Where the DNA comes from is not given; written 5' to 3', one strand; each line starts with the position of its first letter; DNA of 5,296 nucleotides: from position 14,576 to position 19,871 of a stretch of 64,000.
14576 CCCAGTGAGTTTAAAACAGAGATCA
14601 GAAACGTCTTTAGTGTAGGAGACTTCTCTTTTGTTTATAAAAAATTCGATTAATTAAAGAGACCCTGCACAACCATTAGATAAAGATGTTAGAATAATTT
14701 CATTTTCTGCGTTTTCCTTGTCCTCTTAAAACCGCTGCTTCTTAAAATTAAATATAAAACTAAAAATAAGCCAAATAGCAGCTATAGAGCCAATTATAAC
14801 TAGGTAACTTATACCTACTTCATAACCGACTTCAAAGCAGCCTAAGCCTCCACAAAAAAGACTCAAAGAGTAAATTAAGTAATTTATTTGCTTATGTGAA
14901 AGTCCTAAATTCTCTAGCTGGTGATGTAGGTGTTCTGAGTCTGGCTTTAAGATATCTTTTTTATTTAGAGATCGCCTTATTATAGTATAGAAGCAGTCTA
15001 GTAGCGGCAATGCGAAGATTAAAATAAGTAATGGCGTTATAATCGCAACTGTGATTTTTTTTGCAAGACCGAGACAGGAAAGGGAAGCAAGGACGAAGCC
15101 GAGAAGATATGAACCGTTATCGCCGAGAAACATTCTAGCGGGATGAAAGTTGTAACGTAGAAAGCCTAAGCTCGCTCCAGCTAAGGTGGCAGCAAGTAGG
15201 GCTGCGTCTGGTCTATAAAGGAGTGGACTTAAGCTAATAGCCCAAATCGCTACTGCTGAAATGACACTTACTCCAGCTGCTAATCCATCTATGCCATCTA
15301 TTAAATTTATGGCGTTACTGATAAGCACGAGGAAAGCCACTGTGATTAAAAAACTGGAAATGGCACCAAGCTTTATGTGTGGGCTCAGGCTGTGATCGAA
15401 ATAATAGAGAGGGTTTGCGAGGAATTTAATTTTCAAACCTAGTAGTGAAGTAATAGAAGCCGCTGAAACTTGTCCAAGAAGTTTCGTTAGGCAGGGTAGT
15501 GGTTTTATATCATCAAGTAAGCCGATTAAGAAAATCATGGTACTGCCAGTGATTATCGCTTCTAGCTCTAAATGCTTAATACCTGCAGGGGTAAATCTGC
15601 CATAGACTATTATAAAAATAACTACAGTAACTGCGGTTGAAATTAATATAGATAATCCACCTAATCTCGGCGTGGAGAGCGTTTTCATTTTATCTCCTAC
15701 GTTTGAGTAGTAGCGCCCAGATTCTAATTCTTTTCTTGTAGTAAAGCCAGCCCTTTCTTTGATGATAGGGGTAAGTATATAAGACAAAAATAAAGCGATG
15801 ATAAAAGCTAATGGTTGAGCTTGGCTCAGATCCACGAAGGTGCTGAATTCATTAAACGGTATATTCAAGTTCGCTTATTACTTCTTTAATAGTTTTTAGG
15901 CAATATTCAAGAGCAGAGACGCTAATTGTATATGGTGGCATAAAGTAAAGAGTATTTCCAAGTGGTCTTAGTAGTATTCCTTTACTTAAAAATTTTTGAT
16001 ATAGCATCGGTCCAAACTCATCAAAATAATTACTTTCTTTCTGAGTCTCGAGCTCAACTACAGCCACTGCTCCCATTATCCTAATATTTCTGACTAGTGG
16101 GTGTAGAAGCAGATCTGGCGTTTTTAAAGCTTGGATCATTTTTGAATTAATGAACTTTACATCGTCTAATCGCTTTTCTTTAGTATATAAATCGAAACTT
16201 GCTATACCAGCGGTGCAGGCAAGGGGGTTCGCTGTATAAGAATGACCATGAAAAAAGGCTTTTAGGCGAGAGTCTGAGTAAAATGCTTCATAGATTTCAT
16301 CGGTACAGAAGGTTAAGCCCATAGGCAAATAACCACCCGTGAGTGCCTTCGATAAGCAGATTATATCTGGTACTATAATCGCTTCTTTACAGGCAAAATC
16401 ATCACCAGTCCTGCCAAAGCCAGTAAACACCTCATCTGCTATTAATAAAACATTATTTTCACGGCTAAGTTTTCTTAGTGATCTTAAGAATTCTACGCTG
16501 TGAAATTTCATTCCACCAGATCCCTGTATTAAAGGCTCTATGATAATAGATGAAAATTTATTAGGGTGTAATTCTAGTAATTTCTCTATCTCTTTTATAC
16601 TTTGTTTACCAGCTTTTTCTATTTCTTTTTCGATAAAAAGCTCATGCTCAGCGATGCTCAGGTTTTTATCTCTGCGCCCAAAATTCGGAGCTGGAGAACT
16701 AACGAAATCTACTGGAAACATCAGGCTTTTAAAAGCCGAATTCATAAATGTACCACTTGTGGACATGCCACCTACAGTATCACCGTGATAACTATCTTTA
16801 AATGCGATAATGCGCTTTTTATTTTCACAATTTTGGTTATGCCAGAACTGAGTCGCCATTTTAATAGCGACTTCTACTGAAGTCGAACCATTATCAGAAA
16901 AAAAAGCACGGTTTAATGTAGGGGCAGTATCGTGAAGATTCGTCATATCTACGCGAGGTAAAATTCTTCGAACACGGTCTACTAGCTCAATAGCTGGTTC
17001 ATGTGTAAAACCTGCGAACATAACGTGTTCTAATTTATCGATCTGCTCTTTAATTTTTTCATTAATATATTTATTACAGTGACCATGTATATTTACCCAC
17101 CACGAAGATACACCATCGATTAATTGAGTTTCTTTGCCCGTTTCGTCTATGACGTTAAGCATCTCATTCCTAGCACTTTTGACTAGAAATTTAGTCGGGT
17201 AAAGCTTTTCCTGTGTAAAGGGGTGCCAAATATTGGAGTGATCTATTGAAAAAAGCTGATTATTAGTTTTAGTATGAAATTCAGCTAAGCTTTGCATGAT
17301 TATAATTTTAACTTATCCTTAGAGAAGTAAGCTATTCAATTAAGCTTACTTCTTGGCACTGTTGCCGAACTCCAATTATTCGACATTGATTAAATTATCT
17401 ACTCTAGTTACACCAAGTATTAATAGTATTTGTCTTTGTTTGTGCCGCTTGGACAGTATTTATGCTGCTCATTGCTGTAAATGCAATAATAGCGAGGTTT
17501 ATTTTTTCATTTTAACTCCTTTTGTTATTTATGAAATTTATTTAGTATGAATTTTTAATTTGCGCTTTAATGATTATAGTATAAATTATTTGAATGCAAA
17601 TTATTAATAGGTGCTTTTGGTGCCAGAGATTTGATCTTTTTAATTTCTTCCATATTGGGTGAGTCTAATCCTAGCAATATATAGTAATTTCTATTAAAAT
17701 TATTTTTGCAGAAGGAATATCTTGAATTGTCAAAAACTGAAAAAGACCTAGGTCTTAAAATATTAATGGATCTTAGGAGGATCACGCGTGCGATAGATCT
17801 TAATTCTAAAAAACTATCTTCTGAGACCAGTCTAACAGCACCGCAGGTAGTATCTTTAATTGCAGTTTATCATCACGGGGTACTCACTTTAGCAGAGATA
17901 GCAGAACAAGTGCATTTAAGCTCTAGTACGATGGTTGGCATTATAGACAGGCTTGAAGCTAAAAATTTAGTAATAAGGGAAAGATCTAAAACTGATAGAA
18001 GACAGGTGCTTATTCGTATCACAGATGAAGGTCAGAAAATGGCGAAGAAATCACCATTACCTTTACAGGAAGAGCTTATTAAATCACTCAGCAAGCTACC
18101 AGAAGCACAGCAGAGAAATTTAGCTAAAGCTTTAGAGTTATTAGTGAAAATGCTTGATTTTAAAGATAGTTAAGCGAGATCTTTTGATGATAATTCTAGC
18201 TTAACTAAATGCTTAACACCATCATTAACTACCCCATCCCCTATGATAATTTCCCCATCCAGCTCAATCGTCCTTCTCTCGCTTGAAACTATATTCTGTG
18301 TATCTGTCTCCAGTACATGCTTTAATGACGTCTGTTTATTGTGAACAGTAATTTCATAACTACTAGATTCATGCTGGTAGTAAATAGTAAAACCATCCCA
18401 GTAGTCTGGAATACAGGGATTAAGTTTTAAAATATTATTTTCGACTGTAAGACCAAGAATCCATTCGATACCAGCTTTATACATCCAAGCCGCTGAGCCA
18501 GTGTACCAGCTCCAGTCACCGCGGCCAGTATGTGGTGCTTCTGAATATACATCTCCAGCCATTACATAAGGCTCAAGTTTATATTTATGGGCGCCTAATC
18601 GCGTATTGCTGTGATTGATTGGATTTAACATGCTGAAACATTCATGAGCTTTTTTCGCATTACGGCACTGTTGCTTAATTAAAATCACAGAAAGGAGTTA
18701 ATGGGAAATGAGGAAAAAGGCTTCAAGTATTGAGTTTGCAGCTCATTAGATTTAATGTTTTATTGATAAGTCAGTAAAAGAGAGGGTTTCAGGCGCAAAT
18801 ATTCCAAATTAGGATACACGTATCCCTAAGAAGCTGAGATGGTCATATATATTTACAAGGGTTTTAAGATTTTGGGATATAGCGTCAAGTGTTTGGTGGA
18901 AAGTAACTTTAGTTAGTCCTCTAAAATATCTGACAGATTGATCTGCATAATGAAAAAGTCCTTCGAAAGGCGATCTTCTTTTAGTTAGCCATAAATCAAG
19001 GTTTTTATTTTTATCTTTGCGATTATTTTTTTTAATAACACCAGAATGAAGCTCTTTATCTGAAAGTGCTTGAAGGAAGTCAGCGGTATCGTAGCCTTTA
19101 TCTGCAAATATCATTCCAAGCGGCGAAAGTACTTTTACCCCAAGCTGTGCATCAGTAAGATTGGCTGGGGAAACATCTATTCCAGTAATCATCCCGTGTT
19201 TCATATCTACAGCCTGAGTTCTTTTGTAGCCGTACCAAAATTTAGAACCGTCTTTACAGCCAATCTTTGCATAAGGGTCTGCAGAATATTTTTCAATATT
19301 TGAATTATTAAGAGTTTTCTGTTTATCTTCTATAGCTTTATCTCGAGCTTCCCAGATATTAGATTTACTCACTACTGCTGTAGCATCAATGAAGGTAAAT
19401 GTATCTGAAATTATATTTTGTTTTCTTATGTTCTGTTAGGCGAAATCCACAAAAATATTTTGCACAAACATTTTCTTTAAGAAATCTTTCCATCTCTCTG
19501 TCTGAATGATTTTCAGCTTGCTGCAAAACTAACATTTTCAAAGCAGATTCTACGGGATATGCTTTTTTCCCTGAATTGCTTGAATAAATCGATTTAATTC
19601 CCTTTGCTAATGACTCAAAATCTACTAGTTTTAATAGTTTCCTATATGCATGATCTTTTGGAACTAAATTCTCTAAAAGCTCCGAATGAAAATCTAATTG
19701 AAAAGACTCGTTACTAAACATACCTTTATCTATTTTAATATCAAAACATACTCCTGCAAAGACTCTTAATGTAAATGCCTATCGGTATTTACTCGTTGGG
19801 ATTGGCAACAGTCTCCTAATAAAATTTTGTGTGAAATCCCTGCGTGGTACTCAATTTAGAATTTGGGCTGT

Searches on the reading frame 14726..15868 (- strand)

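Call 63: search_protein_families(library=pfam, proteins=[window:14726-15868:-], max_evalue=0.001)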
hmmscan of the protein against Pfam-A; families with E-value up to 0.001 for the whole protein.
window:14726-15868:- (380 aa): 1 family
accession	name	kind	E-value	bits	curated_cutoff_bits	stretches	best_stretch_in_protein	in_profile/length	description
PF00953.26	Glycos_transf_4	-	6.4e-37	127.4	27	1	105-265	4-157/160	Glycosyl transferase family 4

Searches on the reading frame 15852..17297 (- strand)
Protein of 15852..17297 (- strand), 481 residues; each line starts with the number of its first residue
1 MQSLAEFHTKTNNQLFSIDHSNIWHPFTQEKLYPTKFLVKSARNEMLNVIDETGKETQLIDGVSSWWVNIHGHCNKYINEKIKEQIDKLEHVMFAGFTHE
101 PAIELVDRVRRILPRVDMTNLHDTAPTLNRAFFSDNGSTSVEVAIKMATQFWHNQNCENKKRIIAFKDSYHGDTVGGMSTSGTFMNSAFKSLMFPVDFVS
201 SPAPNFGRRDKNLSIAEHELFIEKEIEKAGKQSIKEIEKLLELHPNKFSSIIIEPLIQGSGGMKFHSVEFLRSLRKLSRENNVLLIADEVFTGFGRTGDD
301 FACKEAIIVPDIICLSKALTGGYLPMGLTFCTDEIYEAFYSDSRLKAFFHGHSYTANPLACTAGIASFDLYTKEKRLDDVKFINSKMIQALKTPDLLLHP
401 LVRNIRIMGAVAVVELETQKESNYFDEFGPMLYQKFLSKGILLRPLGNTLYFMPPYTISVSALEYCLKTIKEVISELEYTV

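Call 63: search_protein_families(library=pfam, proteins=[window:15852-17297:-], max_evalue=0.001)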
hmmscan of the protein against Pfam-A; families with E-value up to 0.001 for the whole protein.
window:15852-17297:- (481 aa): 1 family
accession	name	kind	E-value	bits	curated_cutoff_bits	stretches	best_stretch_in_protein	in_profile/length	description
PF00202.27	Aminotran_3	-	3.9e-92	309.5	30.5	1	37-474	11-403/403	Aminotransferase class-III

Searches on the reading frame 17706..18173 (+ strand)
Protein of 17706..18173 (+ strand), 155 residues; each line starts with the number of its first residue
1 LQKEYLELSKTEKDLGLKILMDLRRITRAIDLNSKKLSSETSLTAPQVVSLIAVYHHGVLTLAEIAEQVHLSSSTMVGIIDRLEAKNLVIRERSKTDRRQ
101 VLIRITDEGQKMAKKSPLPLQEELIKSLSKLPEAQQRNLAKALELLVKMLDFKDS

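Call 63: search_protein_families(library=pfam, proteins=[window:17706-18173:+], max_evalue=0.001)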
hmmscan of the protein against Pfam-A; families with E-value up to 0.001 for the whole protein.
window:17706-18173:+ (155 aa): 6 families
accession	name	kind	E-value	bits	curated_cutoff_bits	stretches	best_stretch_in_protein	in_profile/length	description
PF01047.28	MarR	-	3.3e-16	59.3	24.6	1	43-101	1-59/59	MarR family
PF22381.2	Staph_reg_Sar_Rot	-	6.4e-14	52.2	27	1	35-114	4-83/85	Transcriptional regulator SarA/Rot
PF12802.13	MarR_2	-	2.6e-11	44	27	1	43-100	3-61/61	MarR family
PF13463.12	HTH_27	-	3.6e-09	37.2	22.2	1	43-109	1-68/68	Winged helix DNA-binding domain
PF13601.12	HTH_34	-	3e-05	24.5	27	1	60-115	15-71/80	Winged helix DNA-binding domain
PF13412.12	HTH_24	-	0.0002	21.3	21.9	0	56-89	14-47/48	Winged helix-turn-helix DNA-binding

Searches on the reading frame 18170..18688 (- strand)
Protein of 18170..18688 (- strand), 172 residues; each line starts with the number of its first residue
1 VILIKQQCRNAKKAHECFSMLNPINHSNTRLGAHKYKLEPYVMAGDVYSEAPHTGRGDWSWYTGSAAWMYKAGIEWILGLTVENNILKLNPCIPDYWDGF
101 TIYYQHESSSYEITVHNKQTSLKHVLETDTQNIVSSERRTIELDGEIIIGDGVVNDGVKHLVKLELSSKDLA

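Call 63: search_protein_families(library=pfam, proteins=[window:18170-18688:-], max_evalue=0.001)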
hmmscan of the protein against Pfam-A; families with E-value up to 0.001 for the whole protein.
window:18170-18688:- (172 aa): 1 family
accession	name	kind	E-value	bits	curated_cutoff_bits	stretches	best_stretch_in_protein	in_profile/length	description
PF17167.11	Glyco_hydro_94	-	4.8e-17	62.2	27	1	10-79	353-420/420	Glycosyl hydrolase 94 superfamily, catalytic domain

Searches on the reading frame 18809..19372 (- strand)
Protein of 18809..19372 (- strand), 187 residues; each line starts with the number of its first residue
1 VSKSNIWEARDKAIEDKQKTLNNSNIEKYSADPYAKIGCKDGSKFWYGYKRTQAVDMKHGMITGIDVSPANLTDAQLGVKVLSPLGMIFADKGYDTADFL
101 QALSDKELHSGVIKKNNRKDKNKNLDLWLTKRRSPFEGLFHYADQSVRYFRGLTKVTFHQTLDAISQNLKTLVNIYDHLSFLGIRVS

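Call 63: search_protein_families(library=pfam, proteins=[window:18809-19372:-], max_evalue=0.001)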
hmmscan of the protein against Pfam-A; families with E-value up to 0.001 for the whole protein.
window:18809-19372:- (187 aa): 2 families
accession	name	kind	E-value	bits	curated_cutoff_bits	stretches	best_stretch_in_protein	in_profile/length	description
PF01609.27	DDE_Tnp_1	-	5.7e-12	46.2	23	1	39-131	26-116/200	Transposase DDE domain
PF13612.12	DDE_Tnp_1_3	-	1.5e-06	28.8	27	1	36-140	34-138/155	Transposase DDE domain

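Call 66: search_protein_families(library=ncbifam, proteins=[window:18809-19372:-], max_evalue=0.01)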
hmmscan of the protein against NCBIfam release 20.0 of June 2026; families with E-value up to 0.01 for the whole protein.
window:18809-19372:- (187 aa): 5 families
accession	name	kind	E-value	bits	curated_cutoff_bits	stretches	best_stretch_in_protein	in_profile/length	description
NF033551.1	transpos_IS1182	equivalog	4.2e-15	55.6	270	1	25-121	244-348/488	IS1182 family transposase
NF033520.1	transpos_IS982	equivalog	2.6e-12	46.8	130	1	34-141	98-209/243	IS982 family transposase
NF033581.1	transpos_IS5_4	equivalog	2.9e-10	40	140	1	40-169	146-284/285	IS5 family transposase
NF033580.1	transpos_IS5_3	equivalog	4.9e-08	32.8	110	1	48-142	127-227/258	IS5 family transposase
NF033579.1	transpos_IS5_2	equivalog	1.2e-06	28.3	140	1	50-124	141-221/289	IS5 family transposase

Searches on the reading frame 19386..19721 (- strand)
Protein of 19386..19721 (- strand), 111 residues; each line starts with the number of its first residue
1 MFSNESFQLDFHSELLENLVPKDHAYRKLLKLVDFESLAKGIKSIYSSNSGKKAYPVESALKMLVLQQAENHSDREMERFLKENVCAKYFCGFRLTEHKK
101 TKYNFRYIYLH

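Call 66: search_protein_families(library=ncbifam, proteins=[window:19386-19721:-], max_evalue=0.01)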
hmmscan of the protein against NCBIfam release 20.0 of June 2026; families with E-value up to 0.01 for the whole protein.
window:19386-19721:- (111 aa): 4 families
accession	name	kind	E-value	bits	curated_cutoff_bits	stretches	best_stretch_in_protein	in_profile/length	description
NF033551.1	transpos_IS1182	equivalog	1.5e-18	67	270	1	7-98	5-97/488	IS1182 family transposase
NF033578.1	transpos_IS5_1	equivalog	9.8e-12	44.7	275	1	13-99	6-92/419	IS5 family transposase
NF033581.1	transpos_IS5_4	equivalog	1.4e-08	34.4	140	1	28-106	4-87/285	IS5 family transposase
NF033593.1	transpos_ISNCY_1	equivalog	9.8e-05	21.2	325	1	35-103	30-94/444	ISNCY family transposase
